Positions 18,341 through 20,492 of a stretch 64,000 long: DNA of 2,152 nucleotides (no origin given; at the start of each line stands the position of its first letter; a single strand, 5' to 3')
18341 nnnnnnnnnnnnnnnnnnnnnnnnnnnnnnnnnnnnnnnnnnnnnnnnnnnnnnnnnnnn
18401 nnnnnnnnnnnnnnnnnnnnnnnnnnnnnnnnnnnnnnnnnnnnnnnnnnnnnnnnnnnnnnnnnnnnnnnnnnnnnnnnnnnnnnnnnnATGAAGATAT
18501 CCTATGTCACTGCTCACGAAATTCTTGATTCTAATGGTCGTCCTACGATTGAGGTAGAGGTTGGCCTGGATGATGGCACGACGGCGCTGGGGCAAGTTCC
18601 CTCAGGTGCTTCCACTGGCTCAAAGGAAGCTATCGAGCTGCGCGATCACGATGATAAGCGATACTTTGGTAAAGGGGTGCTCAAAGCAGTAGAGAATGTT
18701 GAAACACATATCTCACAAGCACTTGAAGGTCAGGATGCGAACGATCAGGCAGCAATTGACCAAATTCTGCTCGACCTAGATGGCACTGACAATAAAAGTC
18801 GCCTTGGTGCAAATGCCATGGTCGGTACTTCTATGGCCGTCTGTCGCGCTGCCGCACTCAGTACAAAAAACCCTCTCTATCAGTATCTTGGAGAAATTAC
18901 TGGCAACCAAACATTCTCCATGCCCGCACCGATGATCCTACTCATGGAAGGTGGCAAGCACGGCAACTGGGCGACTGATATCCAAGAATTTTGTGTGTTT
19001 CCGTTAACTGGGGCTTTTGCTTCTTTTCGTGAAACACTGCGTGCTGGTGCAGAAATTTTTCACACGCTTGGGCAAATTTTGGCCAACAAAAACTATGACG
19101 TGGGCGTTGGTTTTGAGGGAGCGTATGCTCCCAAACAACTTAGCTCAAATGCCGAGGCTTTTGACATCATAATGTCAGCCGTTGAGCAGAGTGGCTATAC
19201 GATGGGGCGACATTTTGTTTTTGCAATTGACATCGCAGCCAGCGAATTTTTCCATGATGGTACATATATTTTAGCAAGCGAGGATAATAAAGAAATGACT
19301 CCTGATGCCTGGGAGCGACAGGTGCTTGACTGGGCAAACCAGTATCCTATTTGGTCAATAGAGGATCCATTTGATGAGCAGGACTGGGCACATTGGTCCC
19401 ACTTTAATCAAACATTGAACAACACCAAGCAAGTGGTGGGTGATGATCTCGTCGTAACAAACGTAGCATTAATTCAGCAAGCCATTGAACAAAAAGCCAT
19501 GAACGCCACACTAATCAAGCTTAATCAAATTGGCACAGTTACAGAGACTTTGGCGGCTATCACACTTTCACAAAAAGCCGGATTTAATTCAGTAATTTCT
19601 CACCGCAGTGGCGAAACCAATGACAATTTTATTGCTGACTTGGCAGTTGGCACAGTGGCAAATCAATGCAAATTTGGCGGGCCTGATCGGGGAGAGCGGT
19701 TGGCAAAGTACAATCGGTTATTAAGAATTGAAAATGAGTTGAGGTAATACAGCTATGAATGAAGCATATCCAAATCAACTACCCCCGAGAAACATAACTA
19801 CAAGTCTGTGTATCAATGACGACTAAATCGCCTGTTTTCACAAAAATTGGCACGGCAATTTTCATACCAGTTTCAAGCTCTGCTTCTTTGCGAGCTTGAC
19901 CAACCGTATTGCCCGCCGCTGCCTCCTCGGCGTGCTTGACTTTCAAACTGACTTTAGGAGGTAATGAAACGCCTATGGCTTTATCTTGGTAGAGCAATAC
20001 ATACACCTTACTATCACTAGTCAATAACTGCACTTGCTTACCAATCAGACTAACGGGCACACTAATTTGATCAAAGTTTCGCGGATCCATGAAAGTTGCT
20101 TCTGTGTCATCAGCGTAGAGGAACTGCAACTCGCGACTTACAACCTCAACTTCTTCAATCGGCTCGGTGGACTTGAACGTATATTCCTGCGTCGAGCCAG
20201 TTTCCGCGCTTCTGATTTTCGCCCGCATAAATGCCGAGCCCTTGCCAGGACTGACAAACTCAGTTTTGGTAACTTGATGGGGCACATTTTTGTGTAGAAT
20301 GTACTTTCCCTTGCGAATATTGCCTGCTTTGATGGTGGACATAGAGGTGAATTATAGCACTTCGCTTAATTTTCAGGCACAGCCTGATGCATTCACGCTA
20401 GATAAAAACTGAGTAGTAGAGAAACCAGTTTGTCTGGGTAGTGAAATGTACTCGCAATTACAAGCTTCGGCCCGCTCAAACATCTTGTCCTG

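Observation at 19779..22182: epmA, then a cytidylyltransferase-like gene, then efp in one operon, with no epmB in the neighbourhood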

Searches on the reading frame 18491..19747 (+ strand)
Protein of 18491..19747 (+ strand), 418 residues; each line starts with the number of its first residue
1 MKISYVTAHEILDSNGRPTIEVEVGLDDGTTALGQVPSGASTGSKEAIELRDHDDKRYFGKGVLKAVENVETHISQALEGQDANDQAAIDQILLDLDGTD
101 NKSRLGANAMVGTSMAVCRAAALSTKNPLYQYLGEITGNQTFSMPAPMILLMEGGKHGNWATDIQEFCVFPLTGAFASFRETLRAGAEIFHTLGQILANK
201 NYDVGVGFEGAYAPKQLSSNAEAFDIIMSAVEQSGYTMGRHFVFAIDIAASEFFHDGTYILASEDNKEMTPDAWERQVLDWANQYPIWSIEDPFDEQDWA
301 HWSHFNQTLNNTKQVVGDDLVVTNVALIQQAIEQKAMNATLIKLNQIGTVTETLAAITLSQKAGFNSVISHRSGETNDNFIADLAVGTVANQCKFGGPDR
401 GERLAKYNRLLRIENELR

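Call 73: search_protein_families(library=ncbifam, proteins=[window:18491-19747:+], max_evalue=0.00001)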
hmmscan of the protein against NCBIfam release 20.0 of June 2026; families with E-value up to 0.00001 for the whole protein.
window:18491-19747:+ (418 aa): 2 families
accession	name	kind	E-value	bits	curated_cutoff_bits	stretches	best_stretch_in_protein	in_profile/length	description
TIGR01060.2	eno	equivalog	1.2e-153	511.7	300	1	3-417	1-410/425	phosphopyruvate hydratase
NF006223.0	PRK08350.1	equivalog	4.1e-17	62.5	624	1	63-154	49-137/341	hypothetical protein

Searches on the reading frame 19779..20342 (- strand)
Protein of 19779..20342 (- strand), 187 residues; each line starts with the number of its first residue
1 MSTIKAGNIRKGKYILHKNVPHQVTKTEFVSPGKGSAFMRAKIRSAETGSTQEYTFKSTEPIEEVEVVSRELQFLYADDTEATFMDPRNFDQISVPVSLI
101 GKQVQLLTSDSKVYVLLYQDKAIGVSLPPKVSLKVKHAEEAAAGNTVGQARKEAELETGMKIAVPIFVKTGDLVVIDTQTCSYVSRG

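Call 3: search_protein_families(library=pfam, proteins=[window:19779-20342:-], max_evalue=0.1)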
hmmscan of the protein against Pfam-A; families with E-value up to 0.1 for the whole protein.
window:19779-20342:- (187 aa): 4 families
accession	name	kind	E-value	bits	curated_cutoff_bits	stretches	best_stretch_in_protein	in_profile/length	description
PF09285.17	Elong-fact-P_C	-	1.6e-19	69.8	25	1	131-186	1-56/56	Elongation factor P, C-terminal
PF08207.18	EFP_N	-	4.3e-18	65.5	23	1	6-60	2-56/58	Elongation factor P (EF-P) KOW-like domain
PF01132.26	EFP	-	2.6e-14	53.3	27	1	70-123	1-54/54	Elongation factor P (EF-P) OB domain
PF21485.3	IF5A-like_N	-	0.0068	16.7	27.1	1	3-34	5-36/63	Translation initiation factor 5A-like, N-terminal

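Call 4: search_protein_families(library=ncbifam, proteins=[window:19779-20342:-], max_evalue=0.1)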
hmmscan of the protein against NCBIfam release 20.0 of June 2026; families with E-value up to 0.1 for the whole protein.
window:19779-20342:- (187 aa): 10 families
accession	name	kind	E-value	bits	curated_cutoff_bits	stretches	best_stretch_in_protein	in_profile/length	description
NF001810.0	PRK00529.1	subfamily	2.3e-60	203.4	161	1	3-186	2-185/187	elongation factor P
TIGR00038.1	efp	equivalog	6.7e-60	201.9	185.8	1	5-186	2-183/184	elongation factor P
NF009090.0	PRK12426.1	equivalog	8.7e-34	116.8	226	1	8-186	6-184/185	elongation factor P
NF003392.1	PRK04542.1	equivalog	3e-27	95.7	216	1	5-186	2-186/187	elongation factor P-like protein EfpL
NF011175.0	PRK14578.1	equivalog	6.1e-24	84.5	301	1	8-186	6-186/187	elongation factor P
TIGR02178.1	yeiP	equivalog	7.7e-24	84.9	264.05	1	5-186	1-185/186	elongation factor P-like protein YeiP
NF003076.0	PRK03999.1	equivalog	1.3e-07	31.4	138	1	4-120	6-121/129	translation initiation factor IF-5A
TIGR00037.1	eIF_5A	equivalog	0.0024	17.7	75.45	1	4-97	7-101/130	translation initiation factor IF-5A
NF009363.0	PRK12720.1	equivalog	0.017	13.6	993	1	85-147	374-436/683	EscV/YscV/HrcV family type III secretion system export apparatus protein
NF007875.0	PRK10579.1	equivalog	0.063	13.6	143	0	49-87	28-67/94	pyrimidine/purine nucleoside phosphorylase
